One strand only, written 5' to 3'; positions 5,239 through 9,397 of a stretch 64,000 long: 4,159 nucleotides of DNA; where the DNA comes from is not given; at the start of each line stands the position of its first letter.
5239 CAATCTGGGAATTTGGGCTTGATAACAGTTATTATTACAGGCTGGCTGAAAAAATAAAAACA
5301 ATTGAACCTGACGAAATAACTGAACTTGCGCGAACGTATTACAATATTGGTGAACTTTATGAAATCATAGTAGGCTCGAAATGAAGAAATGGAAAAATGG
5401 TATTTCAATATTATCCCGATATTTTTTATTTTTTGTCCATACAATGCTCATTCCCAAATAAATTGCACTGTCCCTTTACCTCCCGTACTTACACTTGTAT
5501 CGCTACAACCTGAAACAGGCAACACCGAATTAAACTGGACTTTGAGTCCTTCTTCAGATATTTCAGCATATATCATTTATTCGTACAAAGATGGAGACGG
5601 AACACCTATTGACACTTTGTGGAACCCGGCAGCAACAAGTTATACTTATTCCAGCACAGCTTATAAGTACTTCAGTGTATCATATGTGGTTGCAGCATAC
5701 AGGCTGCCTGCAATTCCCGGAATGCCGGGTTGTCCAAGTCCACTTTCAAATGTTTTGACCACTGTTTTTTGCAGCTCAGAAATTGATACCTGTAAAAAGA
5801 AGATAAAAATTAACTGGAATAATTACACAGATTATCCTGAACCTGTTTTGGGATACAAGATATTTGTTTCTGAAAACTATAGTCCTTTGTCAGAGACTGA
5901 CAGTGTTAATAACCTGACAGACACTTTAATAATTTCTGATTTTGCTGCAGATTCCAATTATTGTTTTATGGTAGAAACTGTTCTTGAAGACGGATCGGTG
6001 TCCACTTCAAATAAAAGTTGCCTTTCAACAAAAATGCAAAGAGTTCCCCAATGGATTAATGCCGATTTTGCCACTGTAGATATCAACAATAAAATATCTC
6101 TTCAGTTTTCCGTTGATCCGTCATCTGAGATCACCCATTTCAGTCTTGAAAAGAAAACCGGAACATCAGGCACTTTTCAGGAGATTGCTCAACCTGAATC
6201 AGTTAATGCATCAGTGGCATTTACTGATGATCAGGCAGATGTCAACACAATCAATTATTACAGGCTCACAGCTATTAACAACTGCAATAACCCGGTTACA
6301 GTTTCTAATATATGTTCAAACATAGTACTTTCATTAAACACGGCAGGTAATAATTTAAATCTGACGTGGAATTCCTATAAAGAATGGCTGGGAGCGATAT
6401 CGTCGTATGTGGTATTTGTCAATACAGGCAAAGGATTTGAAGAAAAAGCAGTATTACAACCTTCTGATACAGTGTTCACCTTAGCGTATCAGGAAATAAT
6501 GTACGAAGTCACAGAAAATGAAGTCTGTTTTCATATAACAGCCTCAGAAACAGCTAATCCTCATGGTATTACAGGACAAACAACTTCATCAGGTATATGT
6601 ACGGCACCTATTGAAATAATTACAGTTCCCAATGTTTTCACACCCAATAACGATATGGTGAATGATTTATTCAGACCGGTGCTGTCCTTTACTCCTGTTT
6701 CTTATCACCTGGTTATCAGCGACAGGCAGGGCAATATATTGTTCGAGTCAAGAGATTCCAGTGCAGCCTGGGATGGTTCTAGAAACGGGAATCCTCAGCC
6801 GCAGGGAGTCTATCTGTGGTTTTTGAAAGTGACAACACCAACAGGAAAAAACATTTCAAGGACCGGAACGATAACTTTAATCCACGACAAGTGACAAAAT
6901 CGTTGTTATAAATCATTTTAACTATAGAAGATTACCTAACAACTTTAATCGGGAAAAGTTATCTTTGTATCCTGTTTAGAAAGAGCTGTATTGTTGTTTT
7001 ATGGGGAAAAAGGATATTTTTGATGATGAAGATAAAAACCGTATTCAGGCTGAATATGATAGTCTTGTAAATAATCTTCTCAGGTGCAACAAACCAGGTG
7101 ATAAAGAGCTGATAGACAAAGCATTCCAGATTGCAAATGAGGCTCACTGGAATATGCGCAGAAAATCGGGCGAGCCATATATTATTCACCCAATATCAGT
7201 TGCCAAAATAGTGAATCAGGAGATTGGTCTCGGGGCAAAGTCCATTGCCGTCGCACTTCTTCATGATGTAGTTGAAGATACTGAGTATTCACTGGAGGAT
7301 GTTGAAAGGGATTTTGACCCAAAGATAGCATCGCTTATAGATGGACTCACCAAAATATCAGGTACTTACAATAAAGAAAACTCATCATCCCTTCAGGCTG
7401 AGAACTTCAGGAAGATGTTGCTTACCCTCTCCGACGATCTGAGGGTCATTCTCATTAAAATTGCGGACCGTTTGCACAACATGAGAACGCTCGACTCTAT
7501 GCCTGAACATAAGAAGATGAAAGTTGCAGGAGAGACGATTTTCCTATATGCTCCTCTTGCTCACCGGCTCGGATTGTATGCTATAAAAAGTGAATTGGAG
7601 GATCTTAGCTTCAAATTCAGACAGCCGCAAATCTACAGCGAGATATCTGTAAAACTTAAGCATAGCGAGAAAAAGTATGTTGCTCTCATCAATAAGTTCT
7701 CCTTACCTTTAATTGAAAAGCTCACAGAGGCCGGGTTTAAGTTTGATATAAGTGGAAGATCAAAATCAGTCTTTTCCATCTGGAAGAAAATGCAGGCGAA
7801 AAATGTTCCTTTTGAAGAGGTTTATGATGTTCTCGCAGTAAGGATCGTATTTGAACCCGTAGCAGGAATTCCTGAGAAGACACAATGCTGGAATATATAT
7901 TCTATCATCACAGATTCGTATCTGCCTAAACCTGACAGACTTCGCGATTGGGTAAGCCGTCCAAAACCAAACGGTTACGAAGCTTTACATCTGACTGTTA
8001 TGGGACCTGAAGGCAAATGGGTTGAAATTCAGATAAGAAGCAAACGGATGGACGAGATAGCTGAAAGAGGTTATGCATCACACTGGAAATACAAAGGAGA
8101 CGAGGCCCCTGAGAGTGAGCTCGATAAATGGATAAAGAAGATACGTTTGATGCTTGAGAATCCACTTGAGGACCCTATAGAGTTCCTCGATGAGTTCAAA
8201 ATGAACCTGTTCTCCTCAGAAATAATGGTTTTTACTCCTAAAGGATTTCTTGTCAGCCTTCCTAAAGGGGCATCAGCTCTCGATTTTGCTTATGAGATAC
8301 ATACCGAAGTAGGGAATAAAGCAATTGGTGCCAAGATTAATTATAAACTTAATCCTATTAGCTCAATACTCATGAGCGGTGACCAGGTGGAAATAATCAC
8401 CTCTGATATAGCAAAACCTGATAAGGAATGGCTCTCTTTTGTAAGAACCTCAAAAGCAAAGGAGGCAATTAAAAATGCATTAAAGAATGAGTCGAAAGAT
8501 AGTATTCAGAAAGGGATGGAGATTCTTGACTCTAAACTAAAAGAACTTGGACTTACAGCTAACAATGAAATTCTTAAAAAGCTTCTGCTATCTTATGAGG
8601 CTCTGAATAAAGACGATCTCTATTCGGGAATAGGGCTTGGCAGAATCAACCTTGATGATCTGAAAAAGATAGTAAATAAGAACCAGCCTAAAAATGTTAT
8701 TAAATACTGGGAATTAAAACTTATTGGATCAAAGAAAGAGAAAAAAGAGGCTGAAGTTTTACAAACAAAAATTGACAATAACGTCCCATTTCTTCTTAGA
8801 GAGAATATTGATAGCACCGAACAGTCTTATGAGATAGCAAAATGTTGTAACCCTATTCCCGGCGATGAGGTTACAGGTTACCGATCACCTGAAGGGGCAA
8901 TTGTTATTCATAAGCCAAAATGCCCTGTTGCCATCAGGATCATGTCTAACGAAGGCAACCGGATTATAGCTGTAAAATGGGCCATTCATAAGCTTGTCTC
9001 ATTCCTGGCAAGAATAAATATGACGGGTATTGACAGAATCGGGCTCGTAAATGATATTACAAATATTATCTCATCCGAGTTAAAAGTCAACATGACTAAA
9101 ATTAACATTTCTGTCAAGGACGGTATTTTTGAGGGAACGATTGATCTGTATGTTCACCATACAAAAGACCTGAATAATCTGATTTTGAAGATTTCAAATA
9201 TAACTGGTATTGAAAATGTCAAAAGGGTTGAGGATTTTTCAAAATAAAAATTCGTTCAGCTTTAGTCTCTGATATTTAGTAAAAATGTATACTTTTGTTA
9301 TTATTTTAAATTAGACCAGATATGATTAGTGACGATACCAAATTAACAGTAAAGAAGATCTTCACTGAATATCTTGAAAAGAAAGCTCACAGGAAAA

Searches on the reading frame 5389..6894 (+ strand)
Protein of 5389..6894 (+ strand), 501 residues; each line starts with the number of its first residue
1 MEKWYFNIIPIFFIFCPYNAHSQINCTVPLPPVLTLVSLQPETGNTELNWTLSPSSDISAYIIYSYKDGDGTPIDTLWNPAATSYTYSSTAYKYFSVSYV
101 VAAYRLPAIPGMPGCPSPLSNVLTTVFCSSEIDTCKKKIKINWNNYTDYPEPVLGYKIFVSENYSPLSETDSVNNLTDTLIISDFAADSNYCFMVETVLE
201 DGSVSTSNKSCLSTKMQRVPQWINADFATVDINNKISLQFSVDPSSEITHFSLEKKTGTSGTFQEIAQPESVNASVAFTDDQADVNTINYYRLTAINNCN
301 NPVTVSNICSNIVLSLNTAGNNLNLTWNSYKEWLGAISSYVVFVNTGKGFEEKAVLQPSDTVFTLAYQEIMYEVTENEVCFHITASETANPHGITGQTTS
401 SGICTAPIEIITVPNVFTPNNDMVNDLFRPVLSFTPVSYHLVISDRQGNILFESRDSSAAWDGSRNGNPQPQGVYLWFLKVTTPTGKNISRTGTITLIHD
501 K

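Call 61: search_protein_families(library=pfam, proteins=[window:5389-6894:+], max_evalue=0.001)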
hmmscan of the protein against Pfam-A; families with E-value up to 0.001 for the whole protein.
window:5389-6894:+ (501 aa): 3 families
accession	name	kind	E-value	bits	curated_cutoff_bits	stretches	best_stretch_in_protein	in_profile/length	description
PF13585.12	CHU_C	-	1.5e-12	47.9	27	1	411-496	1-85/86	CHU_C Type IX secretion signal domain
PF00041.27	fn3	-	5e-07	30.3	25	0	138-208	15-79/84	Fibronectin type III domain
PF09294.16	Interfer-bind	-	0.00021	22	21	1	154-214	42-103/104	Interferon-alpha/beta receptor, fibronectin type III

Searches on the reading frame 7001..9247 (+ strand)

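Call 61: search_protein_families(library=pfam, proteins=[window:7001-9247:+], max_evalue=0.001)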
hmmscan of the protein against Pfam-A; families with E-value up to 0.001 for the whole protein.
window:7001-9247:+ (748 aa): 6 families
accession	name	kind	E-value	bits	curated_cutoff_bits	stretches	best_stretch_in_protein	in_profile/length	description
PF13328.12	HD_4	-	1.4e-42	145.5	27.2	1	41-192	1-155/156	HD domain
PF04607.23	RelA_SpoT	-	1.3e-34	119.3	27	1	252-367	1-111/113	Region found in RelA / SpoT proteins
PF02824.27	TGS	-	2.4e-18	66.4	22.2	1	408-467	1-60/60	TGS domain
PF13291.12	ACT_4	-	2.6e-18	66.9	27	1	667-742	4-80/80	ACT domain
PF01966.28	HD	-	1.5e-07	32.2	22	1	60-161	1-116/116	HD domain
PF19296.4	RelA_AH_RIS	-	2e-07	31.7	23.8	1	480-637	3-168/185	RelA/SpoT, AH and RIS domains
